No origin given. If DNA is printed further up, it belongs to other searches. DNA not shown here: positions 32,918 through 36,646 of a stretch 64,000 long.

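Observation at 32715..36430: Chimeric ThuA + TIM-barrel + 2x FISUMP gene with a sharp GC drop over the FISUMP half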

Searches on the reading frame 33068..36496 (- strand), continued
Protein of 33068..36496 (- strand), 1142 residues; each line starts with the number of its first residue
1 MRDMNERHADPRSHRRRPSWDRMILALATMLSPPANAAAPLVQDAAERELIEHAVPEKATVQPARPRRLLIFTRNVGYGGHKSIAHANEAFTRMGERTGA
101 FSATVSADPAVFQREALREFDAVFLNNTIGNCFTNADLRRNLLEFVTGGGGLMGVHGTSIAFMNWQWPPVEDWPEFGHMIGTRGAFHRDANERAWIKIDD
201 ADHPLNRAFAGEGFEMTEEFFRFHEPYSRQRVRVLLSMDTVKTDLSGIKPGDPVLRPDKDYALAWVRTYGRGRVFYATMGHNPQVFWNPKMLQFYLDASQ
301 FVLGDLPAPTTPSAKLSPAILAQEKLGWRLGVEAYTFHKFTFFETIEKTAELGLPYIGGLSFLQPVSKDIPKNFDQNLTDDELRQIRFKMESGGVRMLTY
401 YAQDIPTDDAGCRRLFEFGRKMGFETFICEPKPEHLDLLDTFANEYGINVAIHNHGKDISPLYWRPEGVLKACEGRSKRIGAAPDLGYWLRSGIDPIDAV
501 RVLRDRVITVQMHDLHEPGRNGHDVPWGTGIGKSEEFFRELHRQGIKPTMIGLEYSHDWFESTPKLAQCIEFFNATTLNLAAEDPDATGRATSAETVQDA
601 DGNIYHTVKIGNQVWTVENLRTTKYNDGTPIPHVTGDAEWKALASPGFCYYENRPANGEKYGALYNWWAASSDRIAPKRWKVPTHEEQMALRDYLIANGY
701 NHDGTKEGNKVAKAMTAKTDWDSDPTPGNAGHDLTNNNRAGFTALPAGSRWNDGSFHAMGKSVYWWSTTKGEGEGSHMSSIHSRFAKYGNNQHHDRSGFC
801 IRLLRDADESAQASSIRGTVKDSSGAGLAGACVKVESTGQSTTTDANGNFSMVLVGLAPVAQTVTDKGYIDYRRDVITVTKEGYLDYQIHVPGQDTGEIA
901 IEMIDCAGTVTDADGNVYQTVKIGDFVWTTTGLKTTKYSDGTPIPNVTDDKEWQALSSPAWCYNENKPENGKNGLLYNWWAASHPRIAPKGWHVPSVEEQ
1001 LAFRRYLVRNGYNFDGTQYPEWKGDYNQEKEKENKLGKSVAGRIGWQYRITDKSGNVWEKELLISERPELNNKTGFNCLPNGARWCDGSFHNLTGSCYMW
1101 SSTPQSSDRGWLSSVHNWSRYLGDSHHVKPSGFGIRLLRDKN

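Call 14: find_related_loci(query=window:33068-36496:-, collection=genome_contigs, flank=6000)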
Query window:33068-36496:- (1142 aa) in genome_contigs; peptide patterns used: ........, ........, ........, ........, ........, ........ (x = any residue, [..] = any of these).
37 stretches matched a pattern; 15 encode a relative of the query (tblastn E <= 1e-3); 15 distinct loci.
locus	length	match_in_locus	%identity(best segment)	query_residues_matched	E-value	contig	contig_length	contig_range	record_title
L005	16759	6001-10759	74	104-1141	0e+0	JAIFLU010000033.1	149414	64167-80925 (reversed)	MAG: Bacteroidetes bacterium isolate bin_228 scaffold_9, whole genome shotgun sequence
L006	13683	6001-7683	69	41-596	0e+0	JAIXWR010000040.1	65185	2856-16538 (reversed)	MAG: Verrucomicrobiaceae bacterium isolate D4_MAG_00024 pond_D4_MAG_00024_000000000032, whole genome shotgun sequence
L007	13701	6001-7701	68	20-581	0e+0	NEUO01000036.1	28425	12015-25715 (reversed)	MAG: Verrucomicrobiia bacterium Tous-C4TDCM Verrucomicrobiae-Tous-C4TDCM-C36, whole genome shotgun sequence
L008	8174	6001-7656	67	23-581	0e+0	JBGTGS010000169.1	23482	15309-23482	MAG: Opitutaceae bacterium isolate JTS-RE220 k141_1857720, whole genome shotgun sequence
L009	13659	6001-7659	65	30-582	0e+0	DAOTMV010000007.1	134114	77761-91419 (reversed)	MAG TPA_asm: Anaerohalosphaeraceae bacterium isolate AMR_MDS_2912 NODE_100_length_134114_cov_14.746843, whole genome sho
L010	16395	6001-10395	81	104-1141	0e+0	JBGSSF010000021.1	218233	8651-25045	MAG: Bacteroidales bacterium isolate JTS-AC376 k141_3970171, whole genome shotgun sequence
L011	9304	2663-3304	33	587-1140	8e-29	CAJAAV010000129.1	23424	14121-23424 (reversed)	MAG: uncultured Chlorobiaceae bacterium isolate Loc080925-8m_bin-189 genome assembly, contig: bin-189:129/293, whole gen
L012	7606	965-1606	33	587-1140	5e-30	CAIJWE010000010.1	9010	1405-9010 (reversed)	MAG: uncultured Chlorobiaceae bacterium isolate KT5_bin-399 genome assembly, contig: bin-399:010/131, whole genome shotg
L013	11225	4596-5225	36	588-1140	3e-28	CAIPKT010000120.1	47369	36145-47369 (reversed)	MAG: uncultured Chlorobiaceae bacterium isolate Ja1-D4_bin-695 genome assembly, contig: bin-695:120/226, whole genome sh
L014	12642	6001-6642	32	587-1140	8e-27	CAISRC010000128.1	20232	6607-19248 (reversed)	MAG: uncultured Chlorobiaceae bacterium isolate VK3_bin-0348 genome assembly, contig: bin-0348:128/144, whole genome sho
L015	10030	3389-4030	32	587-1140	8e-27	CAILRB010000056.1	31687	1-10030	MAG: uncultured Chlorobiaceae bacterium isolate AM4_bin-525 genome assembly, contig: bin-525:056/107, whole genome shotg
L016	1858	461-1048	34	595-1140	2e-24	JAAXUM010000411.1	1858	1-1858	MAG: Chlorobiaceae bacterium isolate W4_Combined_metabat2_036 W4_Combined_metabat2_036_NODE_120293, whole genome shotgun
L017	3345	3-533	32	614-1140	1e-22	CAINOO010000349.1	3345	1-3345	MAG: uncultured Chlorobiaceae bacterium isolate LJ_bin-1468 genome assembly, contig: bin-1468:349/401, whole genome shot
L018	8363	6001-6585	36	599-1142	1e-27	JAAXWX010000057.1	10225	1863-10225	MAG: Chlorobiaceae bacterium isolate W9_Combined_metabat2_047 W9_Combined_metabat2_047_NODE_3736, whole genome shotgun s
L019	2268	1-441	33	648-1140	1e-13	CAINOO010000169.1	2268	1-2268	MAG: uncultured Chlorobiaceae bacterium isolate LJ_bin-1468 genome assembly, contig: bin-1468:169/401, whole genome shot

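Call 18: search_protein_families(library=pfam, proteins=[L010:5731-8256:+, L005:5731-8229:+], max_evalue=0.001)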
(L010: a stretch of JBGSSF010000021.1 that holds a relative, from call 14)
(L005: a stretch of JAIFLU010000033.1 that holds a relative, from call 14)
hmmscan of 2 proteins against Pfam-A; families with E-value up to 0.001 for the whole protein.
L010:5731-8256:+ (841 aa): 4 families
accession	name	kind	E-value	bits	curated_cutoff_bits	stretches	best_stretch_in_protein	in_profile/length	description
PF09603.15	Fib_succ_major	-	1.1e-63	215.4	33.9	2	299-496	1-187/187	Fibrobacter succinogenes major domain (Fib_succ_major)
PF06283.17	ThuA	-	4.3e-30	106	33.4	1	91-273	35-209/209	Trehalose utilisation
PF13620.12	CarboxypepD_reg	-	1.3e-09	38.7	32.3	1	515-586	2-77/82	Carboxypeptidase regulatory-like domain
PF13715.12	CarbopepD_reg_2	-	1.1e-06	29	32.2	1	516-591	2-77/88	CarboxypepD_reg-like domain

L005:5731-8229:+ (832 aa): 5 families
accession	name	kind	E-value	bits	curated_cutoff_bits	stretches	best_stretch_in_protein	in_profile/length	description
PF09603.15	Fib_succ_major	-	4e-63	213.5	33.9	2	299-496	1-187/187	Fibrobacter succinogenes major domain (Fib_succ_major)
PF06283.17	ThuA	-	1.6e-30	107.3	33.4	1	89-273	33-209/209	Trehalose utilisation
PF13620.12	CarboxypepD_reg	-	6.3e-10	39.7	32.3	1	505-578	1-78/82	Carboxypeptidase regulatory-like domain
PF13715.12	CarbopepD_reg_2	-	9.4e-06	26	32.2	1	506-554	1-50/88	CarboxypepD_reg-like domain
PF25020.1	TTR_TEN1-4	-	0.00016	21.9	27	1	502-568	5-73/86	Teneurin TTR-like domain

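Call 22: find_encoding_contigs(protein=P0002, flank=10000, max_places=2)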
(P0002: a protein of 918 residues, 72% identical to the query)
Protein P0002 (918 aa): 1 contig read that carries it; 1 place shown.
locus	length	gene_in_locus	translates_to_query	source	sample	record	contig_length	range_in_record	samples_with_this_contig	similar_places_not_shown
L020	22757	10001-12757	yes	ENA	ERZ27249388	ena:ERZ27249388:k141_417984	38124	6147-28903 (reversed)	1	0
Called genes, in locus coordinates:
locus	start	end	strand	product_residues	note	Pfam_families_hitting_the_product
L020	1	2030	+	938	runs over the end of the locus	PF14652:DUF4457 (weak), PF22633:F5_F8_type_C_2 (weak), PF07953:Toxin_R_bind_N, PF13385:Laminin_G_3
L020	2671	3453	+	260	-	PF07963:N_methyl (weak)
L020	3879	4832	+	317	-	PF01261:AP_endonuc_2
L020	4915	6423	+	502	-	PF01408:GFO_IDH_MocA, PF19051:GFO_IDH_MocA_C2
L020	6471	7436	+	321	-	PF01261:AP_endonuc_2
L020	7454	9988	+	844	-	PF22124:Glyco_hydro_95_cat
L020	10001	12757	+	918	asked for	PF06283:ThuA, PF01261:AP_endonuc_2 (weak), PF13620:CarboxypepD_reg, PF13715:CarbopepD_reg_2 (weak), PF09603:Fib_succ_major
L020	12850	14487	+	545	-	PF02126:PTE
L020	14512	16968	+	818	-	PF09603:Fib_succ_major, PF06283:ThuA, PF14100:DUF6807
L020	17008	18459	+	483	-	PF01408:GFO_IDH_MocA, PF19051:GFO_IDH_MocA_C2, PF22725:GFO_IDH_MocA_C3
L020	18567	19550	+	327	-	PF01261:AP_endonuc_2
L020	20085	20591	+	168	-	PF01584:CheW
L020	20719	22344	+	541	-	PF00015:MCPsignal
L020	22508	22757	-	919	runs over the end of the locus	PF14498:Glyco_hyd_65N_2, PF00754:F5_F8_type_C (weak), PF22633:F5_F8_type_C_2 (weak), PF14498:Glyco_hyd_65N_2, PF22124:Glyco_hydro_95_cat, PF21307:Glyco_hydro_95_C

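Call 24: find_encoding_contigs(protein=P0003, flank=10000, max_places=2)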
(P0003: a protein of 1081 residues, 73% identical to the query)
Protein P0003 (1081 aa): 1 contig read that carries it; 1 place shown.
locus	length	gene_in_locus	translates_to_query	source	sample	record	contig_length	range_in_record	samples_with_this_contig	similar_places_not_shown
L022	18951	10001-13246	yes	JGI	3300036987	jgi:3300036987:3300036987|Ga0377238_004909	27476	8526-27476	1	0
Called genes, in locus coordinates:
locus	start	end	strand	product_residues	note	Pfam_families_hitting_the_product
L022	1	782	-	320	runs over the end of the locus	PF02311:AraC_binding, PF00165:HTH_AraC (faint), PF12833:HTH_18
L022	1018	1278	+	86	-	-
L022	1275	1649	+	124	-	-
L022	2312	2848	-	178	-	PF01965:DJ-1_PfpI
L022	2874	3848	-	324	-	PF01261:AP_endonuc_2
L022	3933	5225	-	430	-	PF01408:GFO_IDH_MocA, PF22725:GFO_IDH_MocA_C3 (faint), PF19051:GFO_IDH_MocA_C2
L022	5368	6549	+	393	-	PF13407:Peripla_BP_4 (weak), PF13377:Peripla_BP_3, PF00165:HTH_AraC (faint), PF12833:HTH_18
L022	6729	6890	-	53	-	-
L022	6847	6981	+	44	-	-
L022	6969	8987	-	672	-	PF04773:FecR (faint)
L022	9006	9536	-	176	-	PF04542:Sigma70_r2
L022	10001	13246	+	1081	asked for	PF06283:ThuA, PF01261:AP_endonuc_2, PF09603:Fib_succ_major, PF06283:ThuA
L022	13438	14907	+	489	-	PF01408:GFO_IDH_MocA, PF19051:GFO_IDH_MocA_C2, PF22725:GFO_IDH_MocA_C3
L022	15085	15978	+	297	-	PF01261:AP_endonuc_2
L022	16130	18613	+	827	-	PF22124:Glyco_hydro_95_cat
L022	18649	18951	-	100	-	?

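Call 32: find_related_loci(query=window:33068-36496:-, collection=metagenome_contigs, flank=5000)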
Query window:33068-36496:- (1142 aa) in metagenome_contigs; peptide patterns used: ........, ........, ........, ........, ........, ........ (x = any residue, [..] = any of these).
54 stretches matched a pattern; 16 encode a relative of the query (tblastn E <= 1e-3); 16 distinct loci.
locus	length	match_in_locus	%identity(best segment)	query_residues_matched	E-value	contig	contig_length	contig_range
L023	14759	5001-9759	74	104-1141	0e+0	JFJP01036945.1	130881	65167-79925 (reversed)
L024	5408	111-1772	67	26-581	0e+0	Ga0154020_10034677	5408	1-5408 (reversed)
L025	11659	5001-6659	65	30-582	0e+0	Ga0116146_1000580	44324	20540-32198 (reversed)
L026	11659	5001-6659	65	30-582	0e+0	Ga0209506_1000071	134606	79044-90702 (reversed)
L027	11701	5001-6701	68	20-581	0e+0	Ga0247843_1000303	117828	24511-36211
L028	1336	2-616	92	625-1142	1e-133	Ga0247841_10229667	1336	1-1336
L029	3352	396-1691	65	111-1140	2e-98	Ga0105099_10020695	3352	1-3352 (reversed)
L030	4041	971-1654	38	589-1140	2e-32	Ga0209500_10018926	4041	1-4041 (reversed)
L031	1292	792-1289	44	589-1007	2e-32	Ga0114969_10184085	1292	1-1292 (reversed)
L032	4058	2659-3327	38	594-1140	2e-30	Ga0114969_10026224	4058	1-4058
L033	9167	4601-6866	36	591-1140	2e-27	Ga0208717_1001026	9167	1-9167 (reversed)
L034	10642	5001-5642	32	587-1140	6e-27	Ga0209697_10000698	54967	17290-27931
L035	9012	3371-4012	32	587-1140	6e-27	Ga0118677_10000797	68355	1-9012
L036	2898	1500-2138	33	595-1140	1e-26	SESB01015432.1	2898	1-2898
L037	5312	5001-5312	50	589-999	2e-24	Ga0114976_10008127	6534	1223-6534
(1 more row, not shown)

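Call 33: find_encoding_contigs(protein=P0014, flank=8000, max_places=1)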
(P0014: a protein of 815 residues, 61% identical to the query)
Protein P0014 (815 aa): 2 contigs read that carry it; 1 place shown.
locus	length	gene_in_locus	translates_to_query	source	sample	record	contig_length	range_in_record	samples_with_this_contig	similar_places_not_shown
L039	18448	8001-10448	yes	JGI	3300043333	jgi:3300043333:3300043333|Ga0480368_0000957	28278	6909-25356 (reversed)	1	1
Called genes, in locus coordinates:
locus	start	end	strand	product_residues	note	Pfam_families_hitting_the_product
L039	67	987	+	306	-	PF04041:Glyco_hydro_130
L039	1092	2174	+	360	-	PF00532:Peripla_BP_1, PF13407:Peripla_BP_4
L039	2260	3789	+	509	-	PF00005:ABC_tran, PF13304:AAA_21 (faint), PF00005:ABC_tran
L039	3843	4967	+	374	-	PF02653:BPD_transp_2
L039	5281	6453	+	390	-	PF01408:GFO_IDH_MocA, PF02894:GFO_IDH_MocA_C, PF22725:GFO_IDH_MocA_C3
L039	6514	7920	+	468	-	PF01408:GFO_IDH_MocA, PF22725:GFO_IDH_MocA_C3 (faint), PF19051:GFO_IDH_MocA_C2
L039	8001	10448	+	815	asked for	PF06283:ThuA, PF01261:AP_endonuc_2, PF09603:Fib_succ_major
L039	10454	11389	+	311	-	PF01261:AP_endonuc_2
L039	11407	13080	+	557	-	PF02126:PTE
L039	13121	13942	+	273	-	PF06439:3keto-disac_hyd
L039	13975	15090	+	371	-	PF06439:3keto-disac_hyd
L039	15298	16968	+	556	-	PF12891:Glyco_hydro_44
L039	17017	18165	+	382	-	PF00150:Cellulase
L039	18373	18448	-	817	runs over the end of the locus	PF05569:Peptidase_M56, PF13620:CarboxypepD_reg (faint)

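Call 34: find_encoding_contigs(protein=P0005, flank=8000, max_places=1)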
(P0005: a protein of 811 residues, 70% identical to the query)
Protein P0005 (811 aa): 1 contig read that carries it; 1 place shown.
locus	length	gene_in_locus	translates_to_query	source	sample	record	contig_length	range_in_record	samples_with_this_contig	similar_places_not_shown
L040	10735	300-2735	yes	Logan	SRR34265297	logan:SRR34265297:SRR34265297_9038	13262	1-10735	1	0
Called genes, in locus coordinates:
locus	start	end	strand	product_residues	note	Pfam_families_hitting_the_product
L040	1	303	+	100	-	?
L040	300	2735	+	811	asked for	PF06283:ThuA, PF01261:AP_endonuc_2, PF09603:Fib_succ_major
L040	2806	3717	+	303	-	PF01261:AP_endonuc_2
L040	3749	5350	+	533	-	PF02126:PTE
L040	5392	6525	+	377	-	PF00150:Cellulase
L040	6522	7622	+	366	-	PF02156:Glyco_hydro_26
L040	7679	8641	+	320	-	PF00480:ROK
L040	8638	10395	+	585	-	-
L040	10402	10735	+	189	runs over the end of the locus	PF06560:GPI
